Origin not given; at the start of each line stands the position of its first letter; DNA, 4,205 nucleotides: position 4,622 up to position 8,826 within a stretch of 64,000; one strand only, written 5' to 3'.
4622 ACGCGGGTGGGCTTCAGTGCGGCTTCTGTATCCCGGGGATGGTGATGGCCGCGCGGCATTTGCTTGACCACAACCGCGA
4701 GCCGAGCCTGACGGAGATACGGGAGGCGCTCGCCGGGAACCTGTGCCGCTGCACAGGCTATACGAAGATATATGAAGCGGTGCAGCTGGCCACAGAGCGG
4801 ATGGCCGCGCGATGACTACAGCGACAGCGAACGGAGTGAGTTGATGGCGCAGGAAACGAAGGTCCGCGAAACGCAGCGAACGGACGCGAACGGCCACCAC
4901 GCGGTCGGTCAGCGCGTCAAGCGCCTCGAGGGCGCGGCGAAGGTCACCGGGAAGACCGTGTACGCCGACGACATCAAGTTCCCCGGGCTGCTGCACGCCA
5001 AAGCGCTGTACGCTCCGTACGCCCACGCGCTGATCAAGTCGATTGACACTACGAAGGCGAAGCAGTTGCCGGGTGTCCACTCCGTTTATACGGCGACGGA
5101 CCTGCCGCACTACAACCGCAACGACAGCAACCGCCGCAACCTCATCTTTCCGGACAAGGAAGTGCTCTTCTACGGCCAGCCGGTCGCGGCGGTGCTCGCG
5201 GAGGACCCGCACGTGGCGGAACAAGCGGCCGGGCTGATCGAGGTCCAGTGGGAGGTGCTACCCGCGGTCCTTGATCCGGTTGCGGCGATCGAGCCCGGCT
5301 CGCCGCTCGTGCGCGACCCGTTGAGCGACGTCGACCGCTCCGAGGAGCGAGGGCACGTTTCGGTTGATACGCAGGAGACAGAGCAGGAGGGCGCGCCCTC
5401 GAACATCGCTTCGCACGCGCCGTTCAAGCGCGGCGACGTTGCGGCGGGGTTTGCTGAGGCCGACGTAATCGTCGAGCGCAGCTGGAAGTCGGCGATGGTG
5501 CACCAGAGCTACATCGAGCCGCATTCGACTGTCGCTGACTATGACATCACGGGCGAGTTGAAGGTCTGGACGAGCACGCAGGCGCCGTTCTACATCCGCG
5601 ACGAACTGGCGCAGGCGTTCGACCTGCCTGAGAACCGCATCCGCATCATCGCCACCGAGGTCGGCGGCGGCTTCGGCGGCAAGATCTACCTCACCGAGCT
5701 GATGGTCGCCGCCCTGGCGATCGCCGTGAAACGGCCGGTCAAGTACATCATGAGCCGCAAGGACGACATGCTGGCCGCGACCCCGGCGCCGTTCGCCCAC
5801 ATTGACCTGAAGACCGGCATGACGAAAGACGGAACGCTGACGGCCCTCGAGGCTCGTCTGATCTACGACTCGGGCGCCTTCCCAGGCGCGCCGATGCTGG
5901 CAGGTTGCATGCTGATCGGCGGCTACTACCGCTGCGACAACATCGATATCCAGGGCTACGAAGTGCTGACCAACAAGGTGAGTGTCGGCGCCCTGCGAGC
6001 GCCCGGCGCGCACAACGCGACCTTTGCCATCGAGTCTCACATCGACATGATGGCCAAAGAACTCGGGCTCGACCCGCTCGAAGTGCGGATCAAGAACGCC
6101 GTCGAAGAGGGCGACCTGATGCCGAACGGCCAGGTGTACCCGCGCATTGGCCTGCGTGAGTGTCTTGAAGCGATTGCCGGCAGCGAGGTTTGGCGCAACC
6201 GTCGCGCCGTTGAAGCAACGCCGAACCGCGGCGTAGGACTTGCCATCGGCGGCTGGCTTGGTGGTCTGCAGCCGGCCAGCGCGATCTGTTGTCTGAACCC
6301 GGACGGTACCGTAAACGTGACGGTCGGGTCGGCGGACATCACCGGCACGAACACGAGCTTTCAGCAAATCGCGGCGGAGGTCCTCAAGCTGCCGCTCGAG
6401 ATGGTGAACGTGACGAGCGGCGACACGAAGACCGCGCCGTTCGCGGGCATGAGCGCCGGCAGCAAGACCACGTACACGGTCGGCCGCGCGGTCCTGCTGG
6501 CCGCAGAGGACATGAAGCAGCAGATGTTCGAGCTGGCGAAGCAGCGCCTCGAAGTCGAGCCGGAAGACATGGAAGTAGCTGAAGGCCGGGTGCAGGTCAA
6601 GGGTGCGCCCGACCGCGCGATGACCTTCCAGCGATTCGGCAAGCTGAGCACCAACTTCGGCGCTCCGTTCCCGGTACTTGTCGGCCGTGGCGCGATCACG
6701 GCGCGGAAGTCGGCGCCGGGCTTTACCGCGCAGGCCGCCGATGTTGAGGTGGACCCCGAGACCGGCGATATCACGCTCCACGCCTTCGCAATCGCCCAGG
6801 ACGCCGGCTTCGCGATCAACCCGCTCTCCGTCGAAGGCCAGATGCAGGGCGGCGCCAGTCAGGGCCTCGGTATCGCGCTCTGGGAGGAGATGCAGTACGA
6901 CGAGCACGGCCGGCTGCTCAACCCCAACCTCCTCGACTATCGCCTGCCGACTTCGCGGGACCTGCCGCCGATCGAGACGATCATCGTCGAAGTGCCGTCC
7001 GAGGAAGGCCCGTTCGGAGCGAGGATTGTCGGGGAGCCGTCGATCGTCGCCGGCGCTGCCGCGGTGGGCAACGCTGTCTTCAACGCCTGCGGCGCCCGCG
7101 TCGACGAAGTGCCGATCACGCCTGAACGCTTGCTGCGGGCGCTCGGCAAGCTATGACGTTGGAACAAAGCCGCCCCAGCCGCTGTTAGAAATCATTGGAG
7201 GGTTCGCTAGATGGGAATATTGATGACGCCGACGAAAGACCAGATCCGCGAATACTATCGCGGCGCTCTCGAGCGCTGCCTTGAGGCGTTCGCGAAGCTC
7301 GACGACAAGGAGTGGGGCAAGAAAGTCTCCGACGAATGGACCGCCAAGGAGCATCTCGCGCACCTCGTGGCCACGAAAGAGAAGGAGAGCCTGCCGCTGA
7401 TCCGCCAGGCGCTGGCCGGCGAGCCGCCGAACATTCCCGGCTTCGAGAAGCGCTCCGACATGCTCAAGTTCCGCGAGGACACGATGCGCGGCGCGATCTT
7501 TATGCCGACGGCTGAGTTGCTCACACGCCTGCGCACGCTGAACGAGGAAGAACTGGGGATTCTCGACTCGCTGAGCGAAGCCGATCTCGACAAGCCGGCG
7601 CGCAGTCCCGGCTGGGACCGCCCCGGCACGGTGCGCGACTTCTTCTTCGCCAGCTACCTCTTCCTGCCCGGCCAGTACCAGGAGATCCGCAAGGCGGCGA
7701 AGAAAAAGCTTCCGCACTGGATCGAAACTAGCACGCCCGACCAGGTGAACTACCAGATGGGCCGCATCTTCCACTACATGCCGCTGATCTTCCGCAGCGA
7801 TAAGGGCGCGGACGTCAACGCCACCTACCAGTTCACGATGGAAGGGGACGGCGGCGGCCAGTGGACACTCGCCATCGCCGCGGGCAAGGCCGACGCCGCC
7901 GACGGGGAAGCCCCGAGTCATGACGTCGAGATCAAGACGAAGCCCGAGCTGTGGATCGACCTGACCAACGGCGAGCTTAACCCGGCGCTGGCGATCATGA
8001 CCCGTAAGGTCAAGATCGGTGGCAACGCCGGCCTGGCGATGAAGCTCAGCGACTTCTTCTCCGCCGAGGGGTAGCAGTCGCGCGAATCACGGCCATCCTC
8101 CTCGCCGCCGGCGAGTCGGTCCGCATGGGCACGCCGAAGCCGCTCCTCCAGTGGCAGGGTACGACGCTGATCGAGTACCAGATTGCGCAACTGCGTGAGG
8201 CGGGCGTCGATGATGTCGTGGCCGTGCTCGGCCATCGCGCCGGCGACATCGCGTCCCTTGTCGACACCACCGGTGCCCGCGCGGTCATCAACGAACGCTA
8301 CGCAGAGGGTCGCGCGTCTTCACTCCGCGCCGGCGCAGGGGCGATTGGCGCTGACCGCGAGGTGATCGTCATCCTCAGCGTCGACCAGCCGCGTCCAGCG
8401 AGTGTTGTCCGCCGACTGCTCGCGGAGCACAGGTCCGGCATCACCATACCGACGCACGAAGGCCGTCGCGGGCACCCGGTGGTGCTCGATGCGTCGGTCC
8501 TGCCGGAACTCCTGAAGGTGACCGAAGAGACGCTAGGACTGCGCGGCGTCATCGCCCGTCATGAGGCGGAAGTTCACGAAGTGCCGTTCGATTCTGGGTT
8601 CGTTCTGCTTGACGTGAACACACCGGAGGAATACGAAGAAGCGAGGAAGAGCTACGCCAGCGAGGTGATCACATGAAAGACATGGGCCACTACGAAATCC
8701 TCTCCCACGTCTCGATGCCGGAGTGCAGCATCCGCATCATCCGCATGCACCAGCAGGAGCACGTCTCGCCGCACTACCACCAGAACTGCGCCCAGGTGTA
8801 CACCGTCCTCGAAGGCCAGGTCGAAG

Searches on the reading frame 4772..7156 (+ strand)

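Call 58: search_protein_families(library=pfam, proteins=[window:4772-7156:+], max_evalue=0.00001)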
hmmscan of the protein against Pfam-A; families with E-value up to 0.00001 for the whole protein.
window:4772-7156:+ (794 aa): 3 families
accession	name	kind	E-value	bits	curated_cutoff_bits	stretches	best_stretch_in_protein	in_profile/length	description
PF02738.23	MoCoBD_1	-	3e-75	252.9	27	1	207-443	4-244/244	Molybdopterin cofactor-binding domain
PF20256.3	MoCoBD_2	-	6.7e-68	229.7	27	1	475-732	9-283/283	Molybdopterin cofactor-binding domain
PF01315.27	Ald_Xan_dh_C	-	4.6e-29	101.4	31.3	1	59-164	1-110/110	Aldehyde oxidase and xanthine dehydrogenase, a/b hammerhead domain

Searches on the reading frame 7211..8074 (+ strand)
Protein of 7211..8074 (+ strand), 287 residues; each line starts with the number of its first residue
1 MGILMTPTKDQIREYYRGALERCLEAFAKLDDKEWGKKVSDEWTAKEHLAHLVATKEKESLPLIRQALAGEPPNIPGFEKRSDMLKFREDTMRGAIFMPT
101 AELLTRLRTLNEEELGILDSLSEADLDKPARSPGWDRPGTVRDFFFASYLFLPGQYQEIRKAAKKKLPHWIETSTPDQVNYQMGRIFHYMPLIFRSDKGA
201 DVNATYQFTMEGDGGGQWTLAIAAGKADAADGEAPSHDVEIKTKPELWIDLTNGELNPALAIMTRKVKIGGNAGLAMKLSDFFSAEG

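Call 58: search_protein_families(library=pfam, proteins=[window:7211-8074:+], max_evalue=0.00001)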
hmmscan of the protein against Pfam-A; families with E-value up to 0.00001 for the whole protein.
window:7211-8074:+ (287 aa): 2 families
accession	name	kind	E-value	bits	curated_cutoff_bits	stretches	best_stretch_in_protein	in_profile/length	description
PF02036.22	SCP2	-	1.5e-15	57.7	21.3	1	200-283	17-100/101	SCP-2 sterol transfer family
PF12867.12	DinB_2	-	3.8e-10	40.8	24.8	1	17-136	3-103/128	DinB superfamily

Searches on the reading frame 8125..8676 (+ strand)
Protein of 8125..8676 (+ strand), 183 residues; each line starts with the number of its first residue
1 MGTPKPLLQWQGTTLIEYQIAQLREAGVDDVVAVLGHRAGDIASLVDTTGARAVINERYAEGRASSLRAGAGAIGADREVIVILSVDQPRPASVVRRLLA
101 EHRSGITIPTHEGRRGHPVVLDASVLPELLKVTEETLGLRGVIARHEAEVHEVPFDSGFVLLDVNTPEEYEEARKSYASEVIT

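Call 58: search_protein_families(library=pfam, proteins=[window:8125-8676:+], max_evalue=0.00001)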
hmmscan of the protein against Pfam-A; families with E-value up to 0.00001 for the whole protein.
window:8125-8676:+ (183 aa): 1 family
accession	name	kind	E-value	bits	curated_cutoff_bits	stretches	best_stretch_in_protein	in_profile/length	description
PF12804.13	NTP_transf_3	-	9.3e-29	101.1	27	1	1-147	12-158/160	MobA-like NTP transferase domain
